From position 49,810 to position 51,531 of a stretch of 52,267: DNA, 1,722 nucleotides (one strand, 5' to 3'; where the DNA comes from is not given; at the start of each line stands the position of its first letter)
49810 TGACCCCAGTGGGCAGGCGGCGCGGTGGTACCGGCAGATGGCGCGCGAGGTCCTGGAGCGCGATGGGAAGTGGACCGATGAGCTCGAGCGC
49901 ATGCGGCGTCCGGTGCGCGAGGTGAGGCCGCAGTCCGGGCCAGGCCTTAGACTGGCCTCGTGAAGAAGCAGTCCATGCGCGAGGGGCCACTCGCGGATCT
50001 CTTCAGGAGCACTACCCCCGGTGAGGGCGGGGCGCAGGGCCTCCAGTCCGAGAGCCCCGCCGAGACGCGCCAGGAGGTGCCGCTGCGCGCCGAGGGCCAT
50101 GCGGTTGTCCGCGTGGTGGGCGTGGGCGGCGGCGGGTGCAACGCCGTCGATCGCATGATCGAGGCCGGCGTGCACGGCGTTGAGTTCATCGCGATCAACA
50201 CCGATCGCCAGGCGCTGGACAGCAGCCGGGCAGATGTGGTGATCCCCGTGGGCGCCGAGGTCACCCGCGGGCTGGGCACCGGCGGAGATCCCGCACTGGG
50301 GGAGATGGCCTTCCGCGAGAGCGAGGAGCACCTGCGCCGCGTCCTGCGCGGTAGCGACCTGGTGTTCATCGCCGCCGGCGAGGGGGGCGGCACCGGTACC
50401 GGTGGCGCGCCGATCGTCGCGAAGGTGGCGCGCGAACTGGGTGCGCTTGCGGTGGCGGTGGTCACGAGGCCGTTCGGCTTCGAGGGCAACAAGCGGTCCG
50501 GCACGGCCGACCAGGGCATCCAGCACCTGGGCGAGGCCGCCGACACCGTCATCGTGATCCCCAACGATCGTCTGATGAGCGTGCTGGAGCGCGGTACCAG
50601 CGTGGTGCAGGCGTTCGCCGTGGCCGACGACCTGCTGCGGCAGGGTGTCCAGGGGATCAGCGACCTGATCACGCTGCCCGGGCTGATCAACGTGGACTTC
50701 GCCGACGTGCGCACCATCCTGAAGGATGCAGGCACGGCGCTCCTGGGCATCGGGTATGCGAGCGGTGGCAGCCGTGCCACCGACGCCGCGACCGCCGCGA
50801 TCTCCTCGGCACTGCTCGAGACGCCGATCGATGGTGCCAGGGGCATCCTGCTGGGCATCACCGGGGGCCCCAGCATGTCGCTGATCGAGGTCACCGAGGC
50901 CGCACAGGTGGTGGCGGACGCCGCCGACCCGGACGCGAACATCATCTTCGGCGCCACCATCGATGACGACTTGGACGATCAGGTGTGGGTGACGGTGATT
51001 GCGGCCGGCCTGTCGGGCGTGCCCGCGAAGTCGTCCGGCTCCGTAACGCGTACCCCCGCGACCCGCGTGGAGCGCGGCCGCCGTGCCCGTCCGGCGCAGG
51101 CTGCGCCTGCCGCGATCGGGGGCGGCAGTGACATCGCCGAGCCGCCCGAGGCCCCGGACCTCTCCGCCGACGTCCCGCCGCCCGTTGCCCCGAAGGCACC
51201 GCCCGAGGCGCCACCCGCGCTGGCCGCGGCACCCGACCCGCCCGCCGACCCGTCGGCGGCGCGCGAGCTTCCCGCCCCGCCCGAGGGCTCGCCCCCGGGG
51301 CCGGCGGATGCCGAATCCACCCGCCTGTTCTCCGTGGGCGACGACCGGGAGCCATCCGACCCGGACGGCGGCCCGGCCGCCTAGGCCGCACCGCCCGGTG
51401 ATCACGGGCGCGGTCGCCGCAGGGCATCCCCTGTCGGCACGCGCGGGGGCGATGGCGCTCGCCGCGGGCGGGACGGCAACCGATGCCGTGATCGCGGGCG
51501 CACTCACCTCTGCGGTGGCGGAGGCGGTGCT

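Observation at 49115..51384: Orphan ParA-like ATPase translationally coupled to an ftsZ outside any dcw context: candidate Z-ring positioning module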

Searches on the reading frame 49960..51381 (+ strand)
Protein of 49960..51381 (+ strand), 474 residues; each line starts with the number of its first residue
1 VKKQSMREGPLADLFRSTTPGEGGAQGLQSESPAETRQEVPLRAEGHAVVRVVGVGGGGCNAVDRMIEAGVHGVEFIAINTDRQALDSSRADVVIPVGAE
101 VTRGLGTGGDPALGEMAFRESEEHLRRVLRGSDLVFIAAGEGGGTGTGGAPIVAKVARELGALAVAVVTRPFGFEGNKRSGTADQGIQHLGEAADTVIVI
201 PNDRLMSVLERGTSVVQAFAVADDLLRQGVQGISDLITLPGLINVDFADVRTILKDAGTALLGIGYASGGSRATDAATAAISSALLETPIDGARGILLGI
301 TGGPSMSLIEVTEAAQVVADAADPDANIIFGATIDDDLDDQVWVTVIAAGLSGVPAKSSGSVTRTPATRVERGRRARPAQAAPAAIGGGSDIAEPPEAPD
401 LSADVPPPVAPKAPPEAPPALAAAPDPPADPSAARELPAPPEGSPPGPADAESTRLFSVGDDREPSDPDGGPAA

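Call 6: search_protein_families(library=ncbifam, proteins=[window:49960-51381:+])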
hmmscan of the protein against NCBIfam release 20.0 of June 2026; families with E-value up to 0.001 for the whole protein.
window:49960-51381:+ (474 aa): 1 family
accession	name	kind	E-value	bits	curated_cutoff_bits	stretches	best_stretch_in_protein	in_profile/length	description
TIGR00065.1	ftsZ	equivalog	5.6e-119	397.6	295.2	1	43-364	13-337/353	cell division protein FtsZ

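Call 7: find_homologous_proteins(query=window:49960-51381:+, max_evalue=1e-30)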
Query window:49960-51381:+ (474 aa): 8000 proteins with E <= 1e-30 among 8000 candidates; the best 120 are listed.
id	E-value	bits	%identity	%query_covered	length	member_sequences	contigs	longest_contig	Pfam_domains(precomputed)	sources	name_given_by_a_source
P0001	1.5e-283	959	97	99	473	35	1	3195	PF00091.32,PF12327.14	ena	-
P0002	8.2e-255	865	89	100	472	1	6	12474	PF00091.32,PF12327.14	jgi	jgi:cell division protein FtsZ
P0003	1.5e-252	857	89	99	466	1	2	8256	PF00091.32,PF12327.14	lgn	-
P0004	1.5e-251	854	89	99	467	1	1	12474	PF00091.32,PF12327.14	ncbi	-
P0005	7.1e-250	848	88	100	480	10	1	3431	PF00091.32,PF12327.14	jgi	jgi:cell division protein FtsZ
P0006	1.2e-248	844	88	99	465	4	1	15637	PF00091.32,PF12327.14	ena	-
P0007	1.3e-247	841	86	99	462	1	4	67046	PF00091.32,PF12327.14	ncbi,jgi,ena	-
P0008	2.8e-245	833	87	98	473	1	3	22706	PF00091.32,PF12327.14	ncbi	-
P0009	1.3e-243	828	87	99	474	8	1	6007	PF00091.32,PF12327.14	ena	-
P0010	3.3e-243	826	87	99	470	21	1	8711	PF00091.32,PF12327.14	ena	-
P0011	3.4e-241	820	86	99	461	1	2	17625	PF00091.32,PF12327.14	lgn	-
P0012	6.8e-239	812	86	99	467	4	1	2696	PF00091.32,PF12327.14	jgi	-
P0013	6.2e-236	802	84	99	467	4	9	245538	PF00091.32,PF12327.14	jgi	-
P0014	2.6e-219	747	99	76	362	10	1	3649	PF00091.32,PF12327.14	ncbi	ncbi:MAG: cell division protein FtsZ, partial [Miltoncostaeaceae bacterium]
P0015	3.4e-211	721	78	99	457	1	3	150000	PF00091.32,PF12327.14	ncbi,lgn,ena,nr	ncbi:MAG: cell division protein FtsZ [Thermoleophilia bacterium]|nr:cell division protein FtsZ [Ther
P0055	2.4e-157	543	65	86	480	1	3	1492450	PF00091.32,PF12327.14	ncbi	ncbi:MAG: cell division protein FtsZ [Thermoleophilia bacterium]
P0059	2.1e-156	540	67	86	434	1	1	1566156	PF00091.32,PF12327.14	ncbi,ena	-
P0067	1.1e-154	534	72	74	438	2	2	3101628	PF00091.32,PF12327.14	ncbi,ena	-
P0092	1.6e-151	524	72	74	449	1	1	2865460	PF00091.32,PF12327.14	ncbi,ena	-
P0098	3.1e-151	523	62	95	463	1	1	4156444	PF00091.32,PF12327.14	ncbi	-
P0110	3.4e-150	520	62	87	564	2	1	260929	PF00091.32,PF12327.14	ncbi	-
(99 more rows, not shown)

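Call 8: search_protein_families(library=pfam, proteins=[window:49960-51381:+])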
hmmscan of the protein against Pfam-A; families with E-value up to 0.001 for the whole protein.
window:49960-51381:+ (474 aa): 2 families
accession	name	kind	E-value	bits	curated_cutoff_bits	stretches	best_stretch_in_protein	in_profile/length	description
PF00091.31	Tubulin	-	7e-43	147.6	33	1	50-209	2-189/190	Tubulin/FtsZ family, GTPase domain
PF12327.13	FtsZ_C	-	1.2e-29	102.9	27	1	258-351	1-94/95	FtsZ family, C-terminal domain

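Call 11: find_encoding_contigs(protein=P0098, flank=10000, max_places=2)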
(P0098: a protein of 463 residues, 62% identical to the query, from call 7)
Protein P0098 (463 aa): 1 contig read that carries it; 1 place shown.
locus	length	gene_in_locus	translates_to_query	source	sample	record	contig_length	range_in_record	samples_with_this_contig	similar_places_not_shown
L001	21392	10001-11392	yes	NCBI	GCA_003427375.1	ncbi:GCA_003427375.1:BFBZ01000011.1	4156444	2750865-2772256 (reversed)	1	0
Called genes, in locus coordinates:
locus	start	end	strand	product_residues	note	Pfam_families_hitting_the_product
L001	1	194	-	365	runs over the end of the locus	PF02630:SCO1-SenC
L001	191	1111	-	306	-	PF13646:HEAT_2 (faint)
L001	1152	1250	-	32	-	-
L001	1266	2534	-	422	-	PF00264:Tyrosinase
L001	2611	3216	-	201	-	-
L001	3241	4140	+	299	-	PF00005:ABC_tran, PF13304:AAA_21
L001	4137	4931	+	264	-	PF12679:ABC2_membrane_2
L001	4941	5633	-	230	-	-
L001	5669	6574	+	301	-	PF01435:Peptidase_M48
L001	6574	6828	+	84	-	-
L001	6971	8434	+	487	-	PF07730:HisKA_3, PF13581:HATPase_c_2 (faint), PF02518:HATPase_c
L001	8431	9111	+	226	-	PF00072:Response_reg, PF08281:Sigma70_r4_2, PF00196:GerE, PF04545:Sigma70_r4 (faint)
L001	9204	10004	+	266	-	PF00142:Fer4_NifH, PF01656:CbiA, PF02374:ArsA_ATPase (faint), PF06564:CBP_BcsQ, PF09140:MipZ, PF10609:ParA, PF13614:AAA_31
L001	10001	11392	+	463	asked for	PF00091:Tubulin, PF12327:FtsZ_C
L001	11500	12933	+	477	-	PF01019:G_glu_transpept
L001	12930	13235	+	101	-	-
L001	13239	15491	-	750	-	PF01590:GAF (weak), PF13185:GAF_2 (weak), PF00990:GGDEF, PF13487:HD_5, PF01966:HD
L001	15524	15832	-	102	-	-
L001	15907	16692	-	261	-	PF03848:TehB (weak), PF02353:CMAS, PF13489:Methyltransf_23, PF01209:Ubie_methyltran, PF13847:Methyltransf_31, PF08241:Methyltransf_11, PF08242:Methyltransf_12, PF13649:Methyltransf_25, +2 more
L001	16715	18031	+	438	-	PF01565:FAD_binding_4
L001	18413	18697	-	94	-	-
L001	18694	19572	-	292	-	PF01571:GCV_T (weak), PF08669:GCV_T_C (weak), PF25455:Beta-barrel_CAF17_C (weak)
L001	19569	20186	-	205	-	PF02190:LON_substr_bdg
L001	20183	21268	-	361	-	PF13579:Glyco_trans_4_4, PF13439:Glyco_transf_4, PF26337:Gtf3_C (weak)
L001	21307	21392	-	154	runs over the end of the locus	PF00132:Hexapep, PF14602:Hexapep_2 (weak)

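Call 13: find_encoding_contigs(protein=P0110, flank=10000, max_places=2)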
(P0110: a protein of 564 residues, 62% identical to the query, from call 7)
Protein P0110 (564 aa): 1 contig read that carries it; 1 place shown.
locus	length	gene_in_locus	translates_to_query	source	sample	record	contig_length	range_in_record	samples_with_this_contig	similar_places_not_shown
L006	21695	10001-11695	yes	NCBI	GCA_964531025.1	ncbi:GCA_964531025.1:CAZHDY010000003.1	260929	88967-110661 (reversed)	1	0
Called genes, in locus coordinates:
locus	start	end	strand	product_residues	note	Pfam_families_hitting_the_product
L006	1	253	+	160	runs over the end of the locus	PF02623:FliW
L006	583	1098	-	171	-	PF01192:RNA_pol_Rpb6 (weak)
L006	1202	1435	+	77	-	PF02599:CsrA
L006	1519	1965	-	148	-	PF13581:HATPase_c_2, PF02518:HATPase_c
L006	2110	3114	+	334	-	PF12229:PG_binding_4, PF03734:YkuD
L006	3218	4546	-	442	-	PF03193:RsgA_GTPase (faint), PF13167:GTP-bdg_N, PF16360:GTP-bdg_M, PF01926:MMR_HSR1, PF02421:FeoB_N, PF16897:MMR_HSR1_Xtn (weak)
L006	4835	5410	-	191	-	-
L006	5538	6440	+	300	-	PF01435:Peptidase_M48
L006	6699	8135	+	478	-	PF07730:HisKA_3, PF13581:HATPase_c_2 (weak), PF02518:HATPase_c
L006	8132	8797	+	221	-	PF00072:Response_reg, PF08281:Sigma70_r4_2, PF00196:GerE, PF04545:Sigma70_r4 (faint)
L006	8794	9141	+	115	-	PF07883:Cupin_2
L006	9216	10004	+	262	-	PF00142:Fer4_NifH, PF01656:CbiA, PF02374:ArsA_ATPase (faint), PF06564:CBP_BcsQ, PF09140:MipZ, PF10609:ParA, PF13614:AAA_31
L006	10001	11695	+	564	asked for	PF00091:Tubulin, PF12327:FtsZ_C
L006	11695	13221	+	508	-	PF01019:G_glu_transpept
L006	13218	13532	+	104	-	-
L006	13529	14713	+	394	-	PF06662:C5-epim_C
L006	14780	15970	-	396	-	PF11806:Enterochelin_N, PF00756:Esterase (weak)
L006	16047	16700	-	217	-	PF13539:Peptidase_M15_4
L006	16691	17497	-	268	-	-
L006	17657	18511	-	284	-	PF01571:GCV_T, PF08669:GCV_T_C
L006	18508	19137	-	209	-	PF02190:LON_substr_bdg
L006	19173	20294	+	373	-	PF00155:Aminotran_1_2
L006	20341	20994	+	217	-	-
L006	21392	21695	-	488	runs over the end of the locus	PF02789:Peptidase_M17_N, PF21337:Peptidase_M17_N_1 (weak), PF00883:Peptidase_M17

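Call 17: find_related_loci(query=A1, collection=genome_contigs, flank=10000)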
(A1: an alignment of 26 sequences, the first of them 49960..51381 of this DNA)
Query A1 (474 aa) in genome_contigs; peptide patterns used: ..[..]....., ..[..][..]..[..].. (x = any residue, [..] = any of these).
600 stretches matched a pattern (row limit reached: there are more); 599 encode a relative of the query (tblastn E <= 1e-3); the best 80 are kept; 80 distinct loci.
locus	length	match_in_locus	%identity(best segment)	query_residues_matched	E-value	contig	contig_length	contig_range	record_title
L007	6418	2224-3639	86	1-474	0e+0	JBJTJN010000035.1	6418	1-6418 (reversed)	MAG: Actinomycetota bacterium isolate samp_4310_semibin_364 samp_4310_293807, whole genome shotgun sequence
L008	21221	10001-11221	63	3-418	3e-135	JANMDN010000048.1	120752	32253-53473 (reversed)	MAG: Actinomycetes bacterium isolate OTE_75_metabat_151 OTE_75_k141_385646, whole genome shotgun sequence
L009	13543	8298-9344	72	3-354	2e-135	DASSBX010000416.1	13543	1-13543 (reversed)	MAG TPA_asm: Miltoncostaeaceae bacterium isolate SMAG_U906 k141_615245, whole genome shotgun sequence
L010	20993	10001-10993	59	46-373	4e-111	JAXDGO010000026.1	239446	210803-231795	MAG: Solirubrobacteraceae bacterium isolate BP_502 scaffold_844756, whole genome shotgun sequence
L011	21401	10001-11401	61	2-363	3e-110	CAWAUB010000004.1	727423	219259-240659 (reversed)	MAG: uncultured Thermoleophilia bacterium isolate MFD04212.bin.1.193 genome assembly, contig: contig_1107, whole genome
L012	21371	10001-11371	49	2-397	2e-109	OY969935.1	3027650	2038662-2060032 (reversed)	MAG: uncultured Solirubrobacteraceae bacterium isolate MFD09286.bin.2.122 genome assembly, chromosome: 1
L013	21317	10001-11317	49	2-380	2e-108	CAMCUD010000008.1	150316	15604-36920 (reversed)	MAG: Bifidobacterium breve isolate TrH-03may19-71 genome assembly, contig: TrH-03may19-C70, whole genome shotgun sequenc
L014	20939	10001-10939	62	49-361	6e-108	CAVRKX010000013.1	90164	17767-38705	MAG: uncultured Actinomycetes bacterium isolate MFD05454.bin.2.296 genome assembly, contig: contig_39938, whole genome s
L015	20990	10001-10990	60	19-352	1e-107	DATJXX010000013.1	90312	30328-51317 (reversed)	MAG TPA_asm: Solirubrobacteraceae bacterium isolate SMAG_U15137 k141_2182066, whole genome shotgun sequence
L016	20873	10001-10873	63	61-351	1e-105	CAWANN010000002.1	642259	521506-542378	MAG: uncultured Solirubrobacterales bacterium isolate MFD01633.bin.1.32 genome assembly, contig: contig_11340, whole gen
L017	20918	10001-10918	61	48-353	2e-105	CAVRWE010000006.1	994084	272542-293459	MAG: uncultured Actinomycetes bacterium isolate MFD06229.bin.2.72 genome assembly, contig: contig_5088, whole genome sho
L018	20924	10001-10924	59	65-367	2e-105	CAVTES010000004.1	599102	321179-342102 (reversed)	MAG: uncultured Thermoleophilaceae bacterium isolate MFD09267.bin.2.216 genome assembly, contig: contig_23115, whole gen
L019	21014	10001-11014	54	39-380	4e-105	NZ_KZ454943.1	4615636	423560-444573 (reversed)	Bacillus solitudinis strain FJAT-45086 Scaffold1, whole genome shotgun sequence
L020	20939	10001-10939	56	39-351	1e-104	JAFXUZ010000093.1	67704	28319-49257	MAG: Clostridia bacterium isolate RGIG6770 Sheep_Rumen-3__c1418105, whole genome shotgun sequence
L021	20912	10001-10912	60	48-351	4e-104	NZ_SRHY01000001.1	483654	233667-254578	Lentibacillus salicampi strain ATCC BAA-719 NODE_1_length_483654_cov_114.065496, whole genome shotgun sequence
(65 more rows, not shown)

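Call 25: find_homologous_proteins(query=A2, max_evalue=1e-30)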
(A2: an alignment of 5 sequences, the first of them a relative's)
Query A2 (5 sequences) (360 aa, profile of the alignment): 8000 proteins with E <= 1e-30 among 8000 candidates; the best 120 are listed.
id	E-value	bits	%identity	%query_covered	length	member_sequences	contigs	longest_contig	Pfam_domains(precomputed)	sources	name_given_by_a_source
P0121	1.6e-270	914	-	-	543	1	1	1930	PF00091.32,PF13460.13,PF12327.14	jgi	jgi:cell division protein FtsZ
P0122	1.6e-221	753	69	100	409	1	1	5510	PF00091.32,PF13460.13,PF12327.14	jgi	jgi:cell division protein FtsZ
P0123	2.0e-211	720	98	100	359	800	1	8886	PF00091.32,PF12327.14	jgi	jgi:cell division protein FtsZ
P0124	2.7e-209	713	96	100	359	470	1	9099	PF00091.32,PF12327.14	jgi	jgi:cell division protein FtsZ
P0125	7.2e-206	702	90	100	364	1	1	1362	PF00091.32,PF12327.14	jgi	jgi:cell division protein FtsZ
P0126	4.6e-205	699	87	100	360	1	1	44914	PF00091.32,PF12327.14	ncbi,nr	ncbi:MAG TPA: cell division protein FtsZ [Solirubrobacterales bacterium]|nr:cell division protein Ft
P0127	4.6e-205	699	84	100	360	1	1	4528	PF00091.32,PF12327.14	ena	-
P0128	5.5e-205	699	87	100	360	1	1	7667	PF00091.32,PF12327.14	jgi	jgi:cell division protein FtsZ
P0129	2.3e-204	697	84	99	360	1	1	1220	PF00091.32,PF12327.14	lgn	-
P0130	4.5e-204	696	78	100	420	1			PF00091.32,PF12327.14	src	-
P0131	4.6e-204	696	97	100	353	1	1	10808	PF00091.32,PF12327.14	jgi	jgi:cell division protein FtsZ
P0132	9.5e-204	695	87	99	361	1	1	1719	PF00091.32,PF12327.14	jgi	-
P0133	1.5e-203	694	78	100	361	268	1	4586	PF00091.32,PF12327.14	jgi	jgi:cell division protein FtsZ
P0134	1.9e-203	694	89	100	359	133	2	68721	PF00091.32,PF12327.14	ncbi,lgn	-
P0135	2.6e-203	693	78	100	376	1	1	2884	PF00091.32,PF12327.14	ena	-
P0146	1.7e-202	690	80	100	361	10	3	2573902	PF00091.32,PF12327.14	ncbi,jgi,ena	jgi:cell division protein FtsZ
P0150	4.7e-202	689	81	100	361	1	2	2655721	PF00091.32,PF12327.14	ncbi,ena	-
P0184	5.0e-199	679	99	92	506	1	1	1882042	PF00091.32,PF12327.14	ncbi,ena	-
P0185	5.6e-199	679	83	100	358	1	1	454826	PF00091.32,PF12327.14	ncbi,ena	-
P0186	7.5e-199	678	82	100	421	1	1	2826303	PF00091.32,PF12327.14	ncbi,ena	-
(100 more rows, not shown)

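Call 42: predict_structure(alignment_id=A1)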
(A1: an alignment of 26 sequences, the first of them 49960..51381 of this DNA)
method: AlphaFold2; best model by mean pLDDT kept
length: 474 residues; sequences in the alignment: 26
mean_pLDDT: 56.7   pTM: 0.45
mean pLDDT of the five models: 56.7, 56.6, 55.9, 52.5, 51.5
residues with pLDDT >= 90: 0; 70-90: 137; 50-70: 147; < 50: 190
segments of 3 or more residues with pLDDT < 50: 1-46, 97-99, 101-105, 172-174, 206-258, 351-394, 401-404, 429-434, 449-464
pLDDT, mean of each block of 10 residues (from residue 1): 42 39 36 37 49 72 58 65 57 49 53 70 82 75 62 86 73 56 73 72 50 39 32 32 31 42 70 80 63 71 83 85 77 76 71 31 30 36 39 53 54 63 50 51 55 41 49 50
secondary structure, 60 per line:
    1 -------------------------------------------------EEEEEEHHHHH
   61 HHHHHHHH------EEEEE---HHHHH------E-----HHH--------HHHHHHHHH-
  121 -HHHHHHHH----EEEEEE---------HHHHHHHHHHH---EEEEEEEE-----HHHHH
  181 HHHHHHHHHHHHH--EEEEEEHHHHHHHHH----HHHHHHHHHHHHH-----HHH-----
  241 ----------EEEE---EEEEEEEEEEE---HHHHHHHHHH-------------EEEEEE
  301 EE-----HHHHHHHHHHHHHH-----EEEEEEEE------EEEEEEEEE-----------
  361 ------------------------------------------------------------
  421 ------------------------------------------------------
elements in order: E50-55 H56-68 E75-79 H83-87 H111-119 H122-129 E134-139 H149-159 E163-170 H176-193 E196-201 H202-210 H215-227 E251-254 E258-268 H272-281 E295-302 H308-321 E327-334 E341-349

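Call 44: list_cluster_members(proteins=[P0146, P0150, P0186, P0184, P0185, P0098, P0067, P0092, P0059, P0055])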
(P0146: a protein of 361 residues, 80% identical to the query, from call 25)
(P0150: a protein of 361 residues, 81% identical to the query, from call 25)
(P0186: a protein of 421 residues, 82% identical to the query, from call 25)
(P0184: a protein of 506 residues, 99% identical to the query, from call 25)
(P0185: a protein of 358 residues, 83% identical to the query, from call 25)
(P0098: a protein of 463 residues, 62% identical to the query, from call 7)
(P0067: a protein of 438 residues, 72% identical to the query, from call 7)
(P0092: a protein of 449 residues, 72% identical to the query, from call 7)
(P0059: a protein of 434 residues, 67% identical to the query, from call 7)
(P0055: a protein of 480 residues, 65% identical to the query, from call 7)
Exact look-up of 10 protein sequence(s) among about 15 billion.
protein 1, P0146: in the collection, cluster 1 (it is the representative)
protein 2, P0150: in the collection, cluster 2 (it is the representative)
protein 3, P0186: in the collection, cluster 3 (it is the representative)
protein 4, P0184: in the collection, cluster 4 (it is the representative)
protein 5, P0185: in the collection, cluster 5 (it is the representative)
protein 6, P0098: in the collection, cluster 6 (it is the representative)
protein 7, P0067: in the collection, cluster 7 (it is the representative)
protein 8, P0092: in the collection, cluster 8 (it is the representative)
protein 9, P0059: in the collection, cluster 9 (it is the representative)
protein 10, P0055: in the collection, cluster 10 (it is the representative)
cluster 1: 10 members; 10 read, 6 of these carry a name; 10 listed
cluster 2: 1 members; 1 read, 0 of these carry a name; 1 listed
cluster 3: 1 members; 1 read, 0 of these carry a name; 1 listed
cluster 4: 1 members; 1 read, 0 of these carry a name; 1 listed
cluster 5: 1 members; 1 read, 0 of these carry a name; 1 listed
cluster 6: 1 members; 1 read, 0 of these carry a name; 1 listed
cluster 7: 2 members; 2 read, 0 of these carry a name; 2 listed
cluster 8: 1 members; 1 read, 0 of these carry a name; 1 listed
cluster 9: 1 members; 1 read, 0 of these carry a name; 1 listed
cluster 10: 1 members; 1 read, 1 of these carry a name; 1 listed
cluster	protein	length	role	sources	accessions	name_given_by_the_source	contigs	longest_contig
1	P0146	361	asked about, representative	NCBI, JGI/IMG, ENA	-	cell division protein FtsZ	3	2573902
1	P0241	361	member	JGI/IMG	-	cell division protein FtsZ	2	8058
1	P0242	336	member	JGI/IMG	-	cell division protein FtsZ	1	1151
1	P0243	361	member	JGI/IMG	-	cell division protein FtsZ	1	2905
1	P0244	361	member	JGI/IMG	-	cell division protein FtsZ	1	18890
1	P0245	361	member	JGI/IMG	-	cell division protein FtsZ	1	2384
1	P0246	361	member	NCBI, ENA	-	-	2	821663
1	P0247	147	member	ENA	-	-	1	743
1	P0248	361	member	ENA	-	-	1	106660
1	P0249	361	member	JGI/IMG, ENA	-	-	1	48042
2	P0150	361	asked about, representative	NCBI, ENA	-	-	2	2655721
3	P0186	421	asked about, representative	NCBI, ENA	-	-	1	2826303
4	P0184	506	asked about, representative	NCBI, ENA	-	-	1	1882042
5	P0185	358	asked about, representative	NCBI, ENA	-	-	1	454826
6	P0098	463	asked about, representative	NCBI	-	-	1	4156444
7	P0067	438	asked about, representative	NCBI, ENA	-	-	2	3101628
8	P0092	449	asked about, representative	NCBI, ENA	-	-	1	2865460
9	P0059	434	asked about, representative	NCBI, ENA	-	-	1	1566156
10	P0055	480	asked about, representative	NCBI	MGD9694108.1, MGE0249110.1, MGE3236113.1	MAG: cell division protein FtsZ [Thermoleophilia bacterium]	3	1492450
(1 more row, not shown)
